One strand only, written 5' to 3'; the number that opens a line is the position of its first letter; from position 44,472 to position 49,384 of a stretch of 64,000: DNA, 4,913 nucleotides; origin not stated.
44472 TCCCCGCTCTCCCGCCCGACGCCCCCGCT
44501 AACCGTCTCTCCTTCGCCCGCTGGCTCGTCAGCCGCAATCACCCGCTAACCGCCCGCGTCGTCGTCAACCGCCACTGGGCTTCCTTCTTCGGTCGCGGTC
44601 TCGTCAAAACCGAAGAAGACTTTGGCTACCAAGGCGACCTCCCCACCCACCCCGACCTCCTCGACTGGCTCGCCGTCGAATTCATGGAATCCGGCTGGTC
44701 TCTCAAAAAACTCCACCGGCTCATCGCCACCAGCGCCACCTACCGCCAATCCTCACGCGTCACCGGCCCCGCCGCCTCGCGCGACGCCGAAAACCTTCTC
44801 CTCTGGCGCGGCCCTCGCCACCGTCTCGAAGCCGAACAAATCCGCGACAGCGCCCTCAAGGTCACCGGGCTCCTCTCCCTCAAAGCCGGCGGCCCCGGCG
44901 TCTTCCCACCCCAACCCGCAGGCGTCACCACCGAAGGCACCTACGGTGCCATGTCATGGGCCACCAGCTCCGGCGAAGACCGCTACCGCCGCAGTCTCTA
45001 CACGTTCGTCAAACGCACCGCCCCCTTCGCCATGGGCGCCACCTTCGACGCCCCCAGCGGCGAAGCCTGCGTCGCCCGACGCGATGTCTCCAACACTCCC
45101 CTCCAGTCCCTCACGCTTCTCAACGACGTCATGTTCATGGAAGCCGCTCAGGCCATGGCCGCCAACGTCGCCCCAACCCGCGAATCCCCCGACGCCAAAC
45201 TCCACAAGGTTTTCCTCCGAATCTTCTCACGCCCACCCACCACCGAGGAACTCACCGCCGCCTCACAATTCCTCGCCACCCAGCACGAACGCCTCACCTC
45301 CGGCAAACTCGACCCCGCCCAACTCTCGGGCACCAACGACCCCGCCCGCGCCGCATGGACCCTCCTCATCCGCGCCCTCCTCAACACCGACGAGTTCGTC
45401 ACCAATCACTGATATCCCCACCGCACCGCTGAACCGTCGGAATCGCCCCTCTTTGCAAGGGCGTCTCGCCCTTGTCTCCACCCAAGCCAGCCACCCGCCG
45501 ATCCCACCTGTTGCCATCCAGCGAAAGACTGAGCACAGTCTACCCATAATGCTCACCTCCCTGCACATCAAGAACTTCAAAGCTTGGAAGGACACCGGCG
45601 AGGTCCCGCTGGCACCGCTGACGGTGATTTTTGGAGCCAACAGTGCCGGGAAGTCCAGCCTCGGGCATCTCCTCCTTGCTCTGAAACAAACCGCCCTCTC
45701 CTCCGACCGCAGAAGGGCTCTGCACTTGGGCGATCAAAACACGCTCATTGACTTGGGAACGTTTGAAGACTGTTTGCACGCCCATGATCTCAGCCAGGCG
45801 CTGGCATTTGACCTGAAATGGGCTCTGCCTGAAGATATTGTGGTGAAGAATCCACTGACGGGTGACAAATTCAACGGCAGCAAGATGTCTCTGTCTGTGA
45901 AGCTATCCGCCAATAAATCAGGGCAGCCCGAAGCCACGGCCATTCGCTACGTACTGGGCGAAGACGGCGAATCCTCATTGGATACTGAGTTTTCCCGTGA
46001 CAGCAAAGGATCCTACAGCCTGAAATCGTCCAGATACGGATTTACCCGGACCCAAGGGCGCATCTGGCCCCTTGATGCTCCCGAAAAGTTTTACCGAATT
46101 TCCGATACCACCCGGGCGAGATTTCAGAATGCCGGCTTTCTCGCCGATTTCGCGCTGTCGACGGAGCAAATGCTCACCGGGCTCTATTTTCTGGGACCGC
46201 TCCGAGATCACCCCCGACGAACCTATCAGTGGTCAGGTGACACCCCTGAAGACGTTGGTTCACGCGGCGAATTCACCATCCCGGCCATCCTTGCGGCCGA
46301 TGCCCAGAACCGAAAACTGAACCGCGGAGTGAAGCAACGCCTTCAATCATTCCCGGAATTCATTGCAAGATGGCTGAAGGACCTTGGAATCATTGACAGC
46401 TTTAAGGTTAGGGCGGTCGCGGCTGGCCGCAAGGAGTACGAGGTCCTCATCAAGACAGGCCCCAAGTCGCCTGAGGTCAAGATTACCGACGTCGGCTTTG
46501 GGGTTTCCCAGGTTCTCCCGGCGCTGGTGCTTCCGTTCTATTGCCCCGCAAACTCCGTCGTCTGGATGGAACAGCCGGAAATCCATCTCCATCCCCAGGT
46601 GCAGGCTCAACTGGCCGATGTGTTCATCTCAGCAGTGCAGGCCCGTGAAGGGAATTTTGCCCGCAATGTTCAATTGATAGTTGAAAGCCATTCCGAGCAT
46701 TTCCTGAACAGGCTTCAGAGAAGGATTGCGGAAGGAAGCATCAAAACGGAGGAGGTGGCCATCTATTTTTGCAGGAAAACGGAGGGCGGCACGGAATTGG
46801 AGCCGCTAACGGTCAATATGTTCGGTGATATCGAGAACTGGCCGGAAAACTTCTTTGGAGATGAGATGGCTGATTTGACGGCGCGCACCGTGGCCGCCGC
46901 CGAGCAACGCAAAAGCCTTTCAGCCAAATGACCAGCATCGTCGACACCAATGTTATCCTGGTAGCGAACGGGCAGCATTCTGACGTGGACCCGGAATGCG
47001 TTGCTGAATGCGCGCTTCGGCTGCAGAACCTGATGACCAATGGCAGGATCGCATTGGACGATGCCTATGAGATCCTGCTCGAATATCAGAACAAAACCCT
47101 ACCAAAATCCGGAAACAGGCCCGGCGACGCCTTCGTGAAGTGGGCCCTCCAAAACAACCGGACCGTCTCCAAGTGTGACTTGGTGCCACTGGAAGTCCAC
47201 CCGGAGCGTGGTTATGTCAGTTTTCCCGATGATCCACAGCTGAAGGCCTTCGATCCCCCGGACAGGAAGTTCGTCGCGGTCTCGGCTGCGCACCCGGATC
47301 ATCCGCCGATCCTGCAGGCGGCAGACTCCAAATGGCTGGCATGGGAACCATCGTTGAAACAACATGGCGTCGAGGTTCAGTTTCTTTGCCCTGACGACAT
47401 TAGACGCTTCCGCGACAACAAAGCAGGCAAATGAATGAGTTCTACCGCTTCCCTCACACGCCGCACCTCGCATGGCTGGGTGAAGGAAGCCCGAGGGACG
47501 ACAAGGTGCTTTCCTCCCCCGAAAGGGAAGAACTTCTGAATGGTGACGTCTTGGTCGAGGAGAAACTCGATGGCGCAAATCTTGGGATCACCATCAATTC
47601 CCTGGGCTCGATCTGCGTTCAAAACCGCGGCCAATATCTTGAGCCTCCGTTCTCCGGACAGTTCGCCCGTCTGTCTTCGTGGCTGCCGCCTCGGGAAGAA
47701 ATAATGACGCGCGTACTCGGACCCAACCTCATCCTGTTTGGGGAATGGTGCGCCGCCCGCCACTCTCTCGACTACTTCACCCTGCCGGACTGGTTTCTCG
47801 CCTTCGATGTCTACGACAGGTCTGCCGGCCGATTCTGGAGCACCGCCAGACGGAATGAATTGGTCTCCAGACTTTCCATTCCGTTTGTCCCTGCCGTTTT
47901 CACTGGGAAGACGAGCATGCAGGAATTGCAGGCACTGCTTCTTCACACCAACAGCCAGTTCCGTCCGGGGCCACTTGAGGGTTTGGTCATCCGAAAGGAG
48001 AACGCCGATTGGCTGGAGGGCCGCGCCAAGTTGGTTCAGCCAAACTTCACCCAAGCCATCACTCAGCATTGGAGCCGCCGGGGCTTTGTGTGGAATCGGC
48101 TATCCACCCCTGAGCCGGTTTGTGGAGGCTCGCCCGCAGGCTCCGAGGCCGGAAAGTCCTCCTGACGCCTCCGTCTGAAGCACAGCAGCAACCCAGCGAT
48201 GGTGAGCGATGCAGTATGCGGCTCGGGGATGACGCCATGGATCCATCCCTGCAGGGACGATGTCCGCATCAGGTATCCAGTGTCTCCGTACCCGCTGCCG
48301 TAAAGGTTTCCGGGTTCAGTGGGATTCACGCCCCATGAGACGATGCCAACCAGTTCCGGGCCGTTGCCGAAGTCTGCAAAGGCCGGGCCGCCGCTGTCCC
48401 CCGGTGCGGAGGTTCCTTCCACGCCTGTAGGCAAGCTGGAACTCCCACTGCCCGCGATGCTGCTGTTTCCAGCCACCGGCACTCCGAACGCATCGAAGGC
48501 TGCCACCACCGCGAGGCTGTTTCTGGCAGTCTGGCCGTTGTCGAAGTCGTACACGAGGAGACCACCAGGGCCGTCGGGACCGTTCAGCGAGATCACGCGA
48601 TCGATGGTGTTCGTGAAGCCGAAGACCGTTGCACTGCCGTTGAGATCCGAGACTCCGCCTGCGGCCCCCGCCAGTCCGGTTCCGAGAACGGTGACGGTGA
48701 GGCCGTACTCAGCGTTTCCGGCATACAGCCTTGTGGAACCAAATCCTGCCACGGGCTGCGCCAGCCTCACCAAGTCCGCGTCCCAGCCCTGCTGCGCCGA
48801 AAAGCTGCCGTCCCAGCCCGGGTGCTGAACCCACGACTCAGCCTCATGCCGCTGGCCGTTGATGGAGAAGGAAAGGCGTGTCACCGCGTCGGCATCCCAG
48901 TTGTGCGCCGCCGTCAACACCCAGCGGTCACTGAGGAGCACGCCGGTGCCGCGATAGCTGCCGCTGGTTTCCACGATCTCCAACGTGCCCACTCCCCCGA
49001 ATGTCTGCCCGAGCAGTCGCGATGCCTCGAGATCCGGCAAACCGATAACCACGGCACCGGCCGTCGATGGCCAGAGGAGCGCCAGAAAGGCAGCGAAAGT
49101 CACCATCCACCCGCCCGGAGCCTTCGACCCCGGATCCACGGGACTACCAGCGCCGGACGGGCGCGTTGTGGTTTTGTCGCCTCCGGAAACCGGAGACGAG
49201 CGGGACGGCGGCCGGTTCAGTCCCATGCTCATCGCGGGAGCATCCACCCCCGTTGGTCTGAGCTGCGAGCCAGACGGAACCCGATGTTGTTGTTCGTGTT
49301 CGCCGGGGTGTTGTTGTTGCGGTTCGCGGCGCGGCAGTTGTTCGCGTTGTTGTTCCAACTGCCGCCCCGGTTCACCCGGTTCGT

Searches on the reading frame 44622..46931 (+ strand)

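Call 49: search_protein_families(library=pfam, proteins=[window:44622-46931:+], max_evalue=0.001)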
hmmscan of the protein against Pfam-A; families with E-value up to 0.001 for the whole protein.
window:44622-46931:+ (769 aa): 5 families
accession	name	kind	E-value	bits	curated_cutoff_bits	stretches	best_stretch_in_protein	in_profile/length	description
PF13175.12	AAA_15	-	2.1e-23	84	32.1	2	604-694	284-373/374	AAA ATPase domain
PF13304.12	AAA_21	-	5.4e-14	53.4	27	1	617-695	231-303/304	AAA domain, putative AbiEii toxin, Type IV TA system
PF12476.13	DUF3696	-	3.5e-10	40.4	22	1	707-752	1-49/52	Protein of unknown function (DUF3696)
PF13476.12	AAA_23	-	0.00023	22.3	27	1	313-347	1-35/201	AAA domain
PF02463.25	SMC_N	-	0.00039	20.4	40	0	310-350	1-43/220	RecF/RecN/SMC N terminal domain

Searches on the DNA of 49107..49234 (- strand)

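Call 72: build_rna_model(alignment_id=A3)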
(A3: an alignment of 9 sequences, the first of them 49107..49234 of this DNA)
Model R1 built from alignment A3 (9 sequences, 136 columns); structure: RNAalifold consensus.
model positions 128; base pairs 25; branch points 1; effective number of sequences 3.26; information 0.59 bits per position. Calibrated on 0.2 Mb of random sequence (short: E-values are rough).
structure used (alignment columns):
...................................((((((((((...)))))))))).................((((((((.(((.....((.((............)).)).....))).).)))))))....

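Call 73: search_with_rna_model(model_id=R1, sources=[window, L004, L005, L006, L007, L008, L009, L010, L011, L012, L013, L014, L015, L016, L017, L018, L019, L020, L021, L022, L023, L024, L025, L026, L027, L028, L029, L030, L031, L032, L033, L034, L035, L036, L037, L038, L039, L040, L041, L042, L043, L044, L045, L046, L047, L048, L049, L050, L051, L052, L053, L054, L055, L056], max_evalue=1, make_alignment=true)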
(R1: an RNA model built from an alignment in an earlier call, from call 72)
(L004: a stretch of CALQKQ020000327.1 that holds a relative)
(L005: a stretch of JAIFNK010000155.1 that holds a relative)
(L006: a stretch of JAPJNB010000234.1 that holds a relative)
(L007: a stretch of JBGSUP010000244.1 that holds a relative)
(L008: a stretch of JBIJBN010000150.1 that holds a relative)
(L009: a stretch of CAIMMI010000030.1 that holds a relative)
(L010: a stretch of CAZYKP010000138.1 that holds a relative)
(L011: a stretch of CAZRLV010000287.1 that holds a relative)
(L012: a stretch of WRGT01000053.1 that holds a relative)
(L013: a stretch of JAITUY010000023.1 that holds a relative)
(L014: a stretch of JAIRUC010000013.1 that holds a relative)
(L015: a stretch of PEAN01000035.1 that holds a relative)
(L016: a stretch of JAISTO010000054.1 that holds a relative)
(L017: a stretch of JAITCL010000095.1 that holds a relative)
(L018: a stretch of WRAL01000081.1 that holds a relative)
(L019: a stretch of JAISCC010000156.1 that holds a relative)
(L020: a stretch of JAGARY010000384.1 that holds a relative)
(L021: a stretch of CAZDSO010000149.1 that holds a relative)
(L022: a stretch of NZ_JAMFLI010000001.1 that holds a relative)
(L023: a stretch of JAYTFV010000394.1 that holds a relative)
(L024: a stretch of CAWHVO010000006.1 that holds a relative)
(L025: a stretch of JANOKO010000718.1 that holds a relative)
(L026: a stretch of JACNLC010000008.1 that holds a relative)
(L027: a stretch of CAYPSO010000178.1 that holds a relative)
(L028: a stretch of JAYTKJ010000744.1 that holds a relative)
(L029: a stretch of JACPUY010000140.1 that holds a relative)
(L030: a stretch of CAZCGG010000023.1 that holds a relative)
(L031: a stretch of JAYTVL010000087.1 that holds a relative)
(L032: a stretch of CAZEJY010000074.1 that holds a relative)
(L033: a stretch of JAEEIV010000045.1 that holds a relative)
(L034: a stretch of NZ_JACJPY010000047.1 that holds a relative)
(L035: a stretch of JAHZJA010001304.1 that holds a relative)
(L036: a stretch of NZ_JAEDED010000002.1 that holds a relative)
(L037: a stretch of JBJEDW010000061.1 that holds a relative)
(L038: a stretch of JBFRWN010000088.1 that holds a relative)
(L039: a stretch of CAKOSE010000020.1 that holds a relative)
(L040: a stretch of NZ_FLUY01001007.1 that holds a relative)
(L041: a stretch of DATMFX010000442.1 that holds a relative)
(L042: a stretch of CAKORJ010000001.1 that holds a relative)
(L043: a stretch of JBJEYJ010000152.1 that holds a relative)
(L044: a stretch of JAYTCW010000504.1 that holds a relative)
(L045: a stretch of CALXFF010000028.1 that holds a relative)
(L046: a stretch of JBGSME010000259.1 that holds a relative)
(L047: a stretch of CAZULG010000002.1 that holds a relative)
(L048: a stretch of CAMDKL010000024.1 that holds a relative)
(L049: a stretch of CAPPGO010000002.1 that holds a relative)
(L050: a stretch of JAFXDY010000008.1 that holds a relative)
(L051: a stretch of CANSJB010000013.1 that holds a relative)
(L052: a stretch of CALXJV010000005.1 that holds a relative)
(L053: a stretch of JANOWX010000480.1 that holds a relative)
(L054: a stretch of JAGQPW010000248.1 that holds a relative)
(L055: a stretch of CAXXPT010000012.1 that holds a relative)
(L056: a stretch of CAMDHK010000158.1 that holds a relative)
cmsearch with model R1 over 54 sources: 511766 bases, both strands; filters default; matches with E-value up to 1: 15.
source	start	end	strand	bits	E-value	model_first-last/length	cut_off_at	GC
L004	2248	2375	+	139.4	6.9e-31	1-128/128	no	0.66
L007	7214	7342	+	138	1.5e-30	1-128/128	no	0.64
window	49107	49234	-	137.5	1.9e-30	1-128/128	no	0.7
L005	950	1077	+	135.6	5.3e-30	1-128/128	no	0.7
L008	4134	4261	+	120.9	1.6e-26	1-128/128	no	0.7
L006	7160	7286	+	120.6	2e-26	1-128/128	no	0.6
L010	2253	2374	+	72.2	5.9e-15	1-128/128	no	0.69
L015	7186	7306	+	69.7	2.4e-14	1-128/128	no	0.61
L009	7155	7281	+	69.1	3.2e-14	1-128/128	no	0.67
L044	2400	2508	+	25.9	0.00059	1-128/128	no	0.65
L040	5186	5223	+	22.5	0.0036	76-123/128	no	0.82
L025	3979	4087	+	21.1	0.008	1-128/128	no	0.66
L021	4591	4690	+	20.7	0.0095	1-128/128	no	0.75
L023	1825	1933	+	18.5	0.032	1-128/128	no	0.62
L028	7422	7529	+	15.3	0.19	1-128/128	no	0.63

Alignment A4: 15 matches aligned to the model, 168 columns, each read 5' to 3' on its own strand. Consensus structure (alignment columns), stored with it:
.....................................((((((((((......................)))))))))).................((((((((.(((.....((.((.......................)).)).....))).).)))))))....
